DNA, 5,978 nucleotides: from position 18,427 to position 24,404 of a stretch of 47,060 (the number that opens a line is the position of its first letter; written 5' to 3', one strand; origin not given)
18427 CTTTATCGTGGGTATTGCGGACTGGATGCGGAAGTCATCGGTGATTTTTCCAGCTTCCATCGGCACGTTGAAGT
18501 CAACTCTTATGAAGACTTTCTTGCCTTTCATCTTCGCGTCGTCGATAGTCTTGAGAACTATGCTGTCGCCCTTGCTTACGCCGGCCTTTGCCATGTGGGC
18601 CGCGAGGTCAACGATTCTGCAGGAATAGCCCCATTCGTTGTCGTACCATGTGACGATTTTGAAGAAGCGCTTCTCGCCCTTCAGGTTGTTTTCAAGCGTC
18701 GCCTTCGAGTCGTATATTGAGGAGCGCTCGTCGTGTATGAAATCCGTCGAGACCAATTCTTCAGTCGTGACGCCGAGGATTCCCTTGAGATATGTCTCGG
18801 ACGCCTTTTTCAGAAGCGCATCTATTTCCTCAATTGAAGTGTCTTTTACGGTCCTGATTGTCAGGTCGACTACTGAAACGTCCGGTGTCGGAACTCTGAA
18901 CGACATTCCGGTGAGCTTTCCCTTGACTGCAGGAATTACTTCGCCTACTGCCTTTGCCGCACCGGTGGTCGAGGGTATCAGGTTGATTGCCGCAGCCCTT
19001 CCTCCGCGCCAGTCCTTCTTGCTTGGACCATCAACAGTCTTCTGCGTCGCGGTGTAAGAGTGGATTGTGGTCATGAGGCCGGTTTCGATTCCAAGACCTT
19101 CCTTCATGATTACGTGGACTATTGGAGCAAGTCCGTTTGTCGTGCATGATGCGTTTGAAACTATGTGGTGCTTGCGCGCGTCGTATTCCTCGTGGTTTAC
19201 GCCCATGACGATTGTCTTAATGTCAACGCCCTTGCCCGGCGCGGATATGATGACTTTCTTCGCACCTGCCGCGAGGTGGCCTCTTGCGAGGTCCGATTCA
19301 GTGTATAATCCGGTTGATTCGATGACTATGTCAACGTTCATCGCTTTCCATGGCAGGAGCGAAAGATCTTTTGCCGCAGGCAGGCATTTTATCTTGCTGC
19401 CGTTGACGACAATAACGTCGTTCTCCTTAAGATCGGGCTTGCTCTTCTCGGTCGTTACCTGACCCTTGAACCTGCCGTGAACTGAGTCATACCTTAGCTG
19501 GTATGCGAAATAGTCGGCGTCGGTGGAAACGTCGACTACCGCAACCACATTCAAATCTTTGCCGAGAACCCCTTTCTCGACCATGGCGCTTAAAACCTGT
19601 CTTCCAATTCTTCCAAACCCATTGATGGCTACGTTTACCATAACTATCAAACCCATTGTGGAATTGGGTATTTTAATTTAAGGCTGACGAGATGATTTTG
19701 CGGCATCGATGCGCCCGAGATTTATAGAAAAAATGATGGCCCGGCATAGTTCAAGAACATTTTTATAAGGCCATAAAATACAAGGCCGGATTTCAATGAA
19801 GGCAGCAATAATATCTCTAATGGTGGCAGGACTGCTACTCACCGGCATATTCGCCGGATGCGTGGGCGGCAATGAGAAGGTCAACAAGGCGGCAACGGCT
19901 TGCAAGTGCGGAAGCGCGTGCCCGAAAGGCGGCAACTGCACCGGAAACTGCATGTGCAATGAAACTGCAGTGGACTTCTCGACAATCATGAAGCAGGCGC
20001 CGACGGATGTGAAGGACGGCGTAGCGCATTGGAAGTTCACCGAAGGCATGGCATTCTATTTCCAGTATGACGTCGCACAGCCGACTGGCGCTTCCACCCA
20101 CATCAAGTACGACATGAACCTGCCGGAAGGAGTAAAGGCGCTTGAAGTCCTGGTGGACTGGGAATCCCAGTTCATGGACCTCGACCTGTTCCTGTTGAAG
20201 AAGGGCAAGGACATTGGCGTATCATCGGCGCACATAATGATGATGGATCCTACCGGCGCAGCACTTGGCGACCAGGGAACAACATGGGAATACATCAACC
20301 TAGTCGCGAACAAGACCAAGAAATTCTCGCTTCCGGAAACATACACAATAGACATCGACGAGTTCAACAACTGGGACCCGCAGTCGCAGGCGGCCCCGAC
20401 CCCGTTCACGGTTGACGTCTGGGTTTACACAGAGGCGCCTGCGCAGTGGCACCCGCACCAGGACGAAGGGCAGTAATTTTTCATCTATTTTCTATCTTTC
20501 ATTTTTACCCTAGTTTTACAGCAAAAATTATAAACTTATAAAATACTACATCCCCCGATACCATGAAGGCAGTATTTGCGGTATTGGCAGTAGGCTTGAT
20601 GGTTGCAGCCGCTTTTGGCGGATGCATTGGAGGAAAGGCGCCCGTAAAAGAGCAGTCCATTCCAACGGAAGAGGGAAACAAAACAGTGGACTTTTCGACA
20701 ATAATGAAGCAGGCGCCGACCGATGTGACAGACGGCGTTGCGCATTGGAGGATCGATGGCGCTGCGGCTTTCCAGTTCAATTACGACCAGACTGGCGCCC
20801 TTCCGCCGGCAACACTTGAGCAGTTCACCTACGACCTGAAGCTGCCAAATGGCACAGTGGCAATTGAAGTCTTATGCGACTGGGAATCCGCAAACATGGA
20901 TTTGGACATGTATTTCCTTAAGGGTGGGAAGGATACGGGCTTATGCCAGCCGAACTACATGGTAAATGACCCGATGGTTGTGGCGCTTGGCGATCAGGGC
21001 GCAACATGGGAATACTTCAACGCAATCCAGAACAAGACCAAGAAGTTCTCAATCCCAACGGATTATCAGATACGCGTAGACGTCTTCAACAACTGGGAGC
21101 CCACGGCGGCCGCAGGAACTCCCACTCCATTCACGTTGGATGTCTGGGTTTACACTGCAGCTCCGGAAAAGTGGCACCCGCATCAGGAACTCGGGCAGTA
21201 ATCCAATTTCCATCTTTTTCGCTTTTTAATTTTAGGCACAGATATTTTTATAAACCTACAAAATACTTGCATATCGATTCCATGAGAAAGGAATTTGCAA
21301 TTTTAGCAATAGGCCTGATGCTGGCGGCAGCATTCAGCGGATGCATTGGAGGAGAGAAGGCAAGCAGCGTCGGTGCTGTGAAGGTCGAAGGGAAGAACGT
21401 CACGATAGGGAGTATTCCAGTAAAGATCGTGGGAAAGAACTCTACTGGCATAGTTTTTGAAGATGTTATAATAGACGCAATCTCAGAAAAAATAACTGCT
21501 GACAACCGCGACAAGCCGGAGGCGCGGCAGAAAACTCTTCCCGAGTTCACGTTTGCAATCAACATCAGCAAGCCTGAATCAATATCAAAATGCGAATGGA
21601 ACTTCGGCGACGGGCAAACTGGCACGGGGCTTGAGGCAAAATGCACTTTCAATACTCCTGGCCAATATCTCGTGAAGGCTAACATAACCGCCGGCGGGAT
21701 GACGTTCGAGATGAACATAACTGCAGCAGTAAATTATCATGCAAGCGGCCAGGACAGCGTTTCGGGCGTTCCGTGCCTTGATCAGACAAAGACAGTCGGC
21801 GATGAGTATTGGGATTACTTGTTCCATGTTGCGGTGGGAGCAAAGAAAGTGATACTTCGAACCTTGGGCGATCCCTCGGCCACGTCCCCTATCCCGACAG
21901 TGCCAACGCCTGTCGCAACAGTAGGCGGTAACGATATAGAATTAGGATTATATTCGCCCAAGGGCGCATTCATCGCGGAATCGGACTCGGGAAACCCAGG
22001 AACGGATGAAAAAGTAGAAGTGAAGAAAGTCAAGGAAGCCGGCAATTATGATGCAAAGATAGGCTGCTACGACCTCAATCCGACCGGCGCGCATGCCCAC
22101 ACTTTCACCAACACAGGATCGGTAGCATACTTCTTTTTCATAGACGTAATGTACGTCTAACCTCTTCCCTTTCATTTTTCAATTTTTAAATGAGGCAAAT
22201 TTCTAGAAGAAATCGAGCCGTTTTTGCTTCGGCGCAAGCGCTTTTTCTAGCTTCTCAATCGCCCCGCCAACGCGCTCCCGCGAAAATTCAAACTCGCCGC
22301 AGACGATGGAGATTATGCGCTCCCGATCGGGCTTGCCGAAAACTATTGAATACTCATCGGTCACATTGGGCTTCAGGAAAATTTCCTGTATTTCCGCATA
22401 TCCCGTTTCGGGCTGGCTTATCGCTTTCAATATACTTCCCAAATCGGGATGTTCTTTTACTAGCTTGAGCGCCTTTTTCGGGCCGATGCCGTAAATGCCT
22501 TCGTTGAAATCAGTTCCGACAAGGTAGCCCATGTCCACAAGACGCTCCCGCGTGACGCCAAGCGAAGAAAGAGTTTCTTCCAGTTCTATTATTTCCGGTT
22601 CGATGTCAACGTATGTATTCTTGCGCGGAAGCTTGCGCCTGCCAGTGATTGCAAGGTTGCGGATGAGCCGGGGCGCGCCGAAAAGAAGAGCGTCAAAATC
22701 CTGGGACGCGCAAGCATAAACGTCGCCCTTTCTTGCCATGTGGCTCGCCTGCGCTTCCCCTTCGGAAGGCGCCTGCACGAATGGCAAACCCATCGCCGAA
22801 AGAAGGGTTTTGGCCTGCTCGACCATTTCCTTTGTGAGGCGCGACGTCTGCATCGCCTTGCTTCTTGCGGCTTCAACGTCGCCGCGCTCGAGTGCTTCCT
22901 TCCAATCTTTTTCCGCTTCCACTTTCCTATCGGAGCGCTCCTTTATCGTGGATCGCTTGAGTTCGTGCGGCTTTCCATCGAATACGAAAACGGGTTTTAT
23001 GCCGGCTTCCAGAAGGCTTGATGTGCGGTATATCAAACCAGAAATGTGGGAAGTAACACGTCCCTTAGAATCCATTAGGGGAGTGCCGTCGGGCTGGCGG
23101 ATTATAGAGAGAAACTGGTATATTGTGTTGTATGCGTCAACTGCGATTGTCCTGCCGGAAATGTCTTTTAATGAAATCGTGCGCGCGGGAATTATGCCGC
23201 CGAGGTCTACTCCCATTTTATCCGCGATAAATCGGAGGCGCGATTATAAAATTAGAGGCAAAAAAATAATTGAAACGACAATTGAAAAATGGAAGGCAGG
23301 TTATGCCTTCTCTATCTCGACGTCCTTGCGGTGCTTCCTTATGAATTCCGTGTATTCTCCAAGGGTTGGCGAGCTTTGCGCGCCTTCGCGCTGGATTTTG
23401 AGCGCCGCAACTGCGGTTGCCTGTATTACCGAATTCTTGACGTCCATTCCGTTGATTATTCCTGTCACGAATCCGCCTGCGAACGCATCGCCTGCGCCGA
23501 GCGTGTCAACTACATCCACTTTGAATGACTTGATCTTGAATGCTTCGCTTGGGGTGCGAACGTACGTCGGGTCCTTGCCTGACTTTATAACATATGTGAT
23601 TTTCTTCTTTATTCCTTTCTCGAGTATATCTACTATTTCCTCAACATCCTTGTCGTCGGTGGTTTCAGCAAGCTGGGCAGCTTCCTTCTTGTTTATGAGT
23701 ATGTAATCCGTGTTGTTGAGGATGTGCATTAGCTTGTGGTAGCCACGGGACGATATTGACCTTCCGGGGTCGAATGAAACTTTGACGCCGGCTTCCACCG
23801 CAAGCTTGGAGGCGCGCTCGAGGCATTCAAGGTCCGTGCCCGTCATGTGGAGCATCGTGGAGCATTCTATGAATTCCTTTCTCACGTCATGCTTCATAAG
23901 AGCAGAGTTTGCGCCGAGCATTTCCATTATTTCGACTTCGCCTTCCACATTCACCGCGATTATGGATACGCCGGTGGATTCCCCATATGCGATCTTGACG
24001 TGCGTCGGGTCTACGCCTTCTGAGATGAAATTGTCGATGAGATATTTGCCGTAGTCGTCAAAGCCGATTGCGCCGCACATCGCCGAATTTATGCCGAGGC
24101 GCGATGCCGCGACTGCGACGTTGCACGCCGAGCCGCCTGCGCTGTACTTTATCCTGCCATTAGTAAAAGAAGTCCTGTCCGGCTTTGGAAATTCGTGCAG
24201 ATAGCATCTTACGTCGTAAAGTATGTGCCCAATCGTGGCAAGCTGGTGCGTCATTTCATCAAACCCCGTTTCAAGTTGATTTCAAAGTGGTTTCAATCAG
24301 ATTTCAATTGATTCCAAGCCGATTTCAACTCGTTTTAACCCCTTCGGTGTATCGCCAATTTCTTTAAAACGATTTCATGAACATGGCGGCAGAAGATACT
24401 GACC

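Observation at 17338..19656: In-frame GAPDH-PGK fusion of bacterial-type enzymes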

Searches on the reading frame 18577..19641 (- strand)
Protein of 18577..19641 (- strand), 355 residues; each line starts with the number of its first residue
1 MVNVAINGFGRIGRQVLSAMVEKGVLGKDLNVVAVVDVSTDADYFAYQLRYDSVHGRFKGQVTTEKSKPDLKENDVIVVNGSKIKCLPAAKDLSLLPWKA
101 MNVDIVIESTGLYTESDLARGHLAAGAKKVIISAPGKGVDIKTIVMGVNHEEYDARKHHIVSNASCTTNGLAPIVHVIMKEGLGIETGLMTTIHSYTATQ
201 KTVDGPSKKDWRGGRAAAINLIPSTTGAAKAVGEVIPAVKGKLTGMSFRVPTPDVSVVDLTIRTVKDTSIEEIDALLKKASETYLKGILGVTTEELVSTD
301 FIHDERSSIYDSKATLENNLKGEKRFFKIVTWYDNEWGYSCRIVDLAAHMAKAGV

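Call 58: search_solved_structures(query=window:18577-19641:-, max_evalue=1e-100, show_alignments=1)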
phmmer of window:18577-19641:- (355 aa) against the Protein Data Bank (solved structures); distinct sequences matched with E-value up to 1e-100: 25.
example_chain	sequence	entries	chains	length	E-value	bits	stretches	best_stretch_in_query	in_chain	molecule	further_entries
1k3t_A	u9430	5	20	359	6.7e-164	548.1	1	2-352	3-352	Glyceraldehyde-3-phosphate dehydrogenase | Glyceraldehyde 3-phosphate dehydrogenase, glycosomal | Glyceraldehyde-3-phosphate dehydrogenase, glycosomal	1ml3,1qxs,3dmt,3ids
1gyp_A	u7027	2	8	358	5.7e-159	531.9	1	2-352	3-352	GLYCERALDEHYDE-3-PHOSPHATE DEHYDROGENASE | PROTEIN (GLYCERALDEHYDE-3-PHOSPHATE DEHYDROGENASE)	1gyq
1a7k_A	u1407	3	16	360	5.8e-159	531.9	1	2-352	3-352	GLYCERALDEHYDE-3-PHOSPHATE DEHYDROGENASE | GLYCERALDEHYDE 3-PHOSPHATE DEHYDROGENASE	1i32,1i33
2x0n_A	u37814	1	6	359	2.1e-158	530.1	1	2-352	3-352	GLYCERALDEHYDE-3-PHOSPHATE DEHYDROGENASE, GLYCOSOMAL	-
8oha_A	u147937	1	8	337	1.1e-116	392.8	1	1-354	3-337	Glyceraldehyde-3-phosphate dehydrogenase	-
6px2_A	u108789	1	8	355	2.7e-110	371.9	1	1-352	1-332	Glyceraldehyde-3-phosphate dehydrogenase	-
7u4s_A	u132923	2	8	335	2.3e-106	358.9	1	2-354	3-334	Glyceraldehyde-3-phosphate dehydrogenase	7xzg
2i5p_O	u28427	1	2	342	3.6e-106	358.3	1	1-351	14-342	Glyceraldehyde-3-phosphate dehydrogenase 1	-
3pym_A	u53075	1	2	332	5.4e-106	357.7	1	1-353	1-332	Glyceraldehyde-3-phosphate dehydrogenase 3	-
4iq8_A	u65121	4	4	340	6e-106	357.6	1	1-353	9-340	Glyceraldehyde-3-phosphate dehydrogenase 3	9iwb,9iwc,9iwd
4z0h_O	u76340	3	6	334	2.5e-105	355.6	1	2-353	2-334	Glyceraldehyde-3-phosphate dehydrogenase GAPC1, cytosolic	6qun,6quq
6nlx_A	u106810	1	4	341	5.2e-105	354.5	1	1-351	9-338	Glyceraldehyde-3-phosphate Dehydrogenase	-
8de5_A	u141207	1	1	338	9.4e-105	353.7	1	2-353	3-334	Glyceraldehyde-3-phosphate dehydrogenase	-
5ur0_A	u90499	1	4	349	9.7e-105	353.6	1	1-352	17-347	Glyceraldehyde-3-phosphate dehydrogenase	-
1vsu_A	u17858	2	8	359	1.1e-103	350.1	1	4-354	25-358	Glyceraldehyde-3-phosphate dehydrogenase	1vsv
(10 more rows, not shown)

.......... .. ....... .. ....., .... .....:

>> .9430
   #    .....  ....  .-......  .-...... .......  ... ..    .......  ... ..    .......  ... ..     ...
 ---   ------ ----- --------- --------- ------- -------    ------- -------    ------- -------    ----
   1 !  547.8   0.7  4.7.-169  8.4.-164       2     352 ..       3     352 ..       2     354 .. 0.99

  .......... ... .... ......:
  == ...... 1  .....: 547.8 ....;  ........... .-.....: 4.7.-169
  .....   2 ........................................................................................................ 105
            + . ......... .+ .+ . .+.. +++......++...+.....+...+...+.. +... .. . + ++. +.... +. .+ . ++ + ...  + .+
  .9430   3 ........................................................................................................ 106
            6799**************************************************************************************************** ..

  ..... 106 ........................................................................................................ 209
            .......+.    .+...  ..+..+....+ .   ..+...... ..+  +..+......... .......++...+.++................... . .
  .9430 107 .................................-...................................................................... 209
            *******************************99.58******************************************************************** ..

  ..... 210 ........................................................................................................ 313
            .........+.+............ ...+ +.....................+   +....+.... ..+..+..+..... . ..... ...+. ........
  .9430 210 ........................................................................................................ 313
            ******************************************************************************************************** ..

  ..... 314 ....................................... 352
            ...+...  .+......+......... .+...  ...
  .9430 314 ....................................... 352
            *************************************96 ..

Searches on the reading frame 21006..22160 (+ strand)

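Call 17: search_protein_families(library=pfam, proteins=[window:21006-22160:+])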
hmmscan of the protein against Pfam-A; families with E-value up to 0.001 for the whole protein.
window:21006-22160:+ (384 aa): 2 families
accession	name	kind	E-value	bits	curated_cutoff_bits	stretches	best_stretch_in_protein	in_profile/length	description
PF18911.6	PKD_4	-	7.1e-08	32.8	27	1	180-228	19-69/85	PKD domain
PF00801.26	PKD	-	4.2e-05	23.9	23.5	1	183-226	19-64/80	PKD domain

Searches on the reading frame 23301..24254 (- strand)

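Call 17: search_protein_families(library=pfam, proteins=[window:23301-24254:-])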
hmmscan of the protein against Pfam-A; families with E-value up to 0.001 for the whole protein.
window:23301-24254:- (317 aa): 3 families
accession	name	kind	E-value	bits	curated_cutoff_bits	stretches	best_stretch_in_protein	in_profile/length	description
PF00294.29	PfkB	-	4.2e-62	210.6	25.8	1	3-295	2-298/302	pfkB family carbohydrate kinase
PF08543.17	Phos_pyr_kin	-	3.2e-05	23.9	27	1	173-288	110-233/246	Phosphomethylpyrimidine kinase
PF25270.1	Khk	-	0.00061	19.5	35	0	187-304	246-361/365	Prokaryotic ketohexokinase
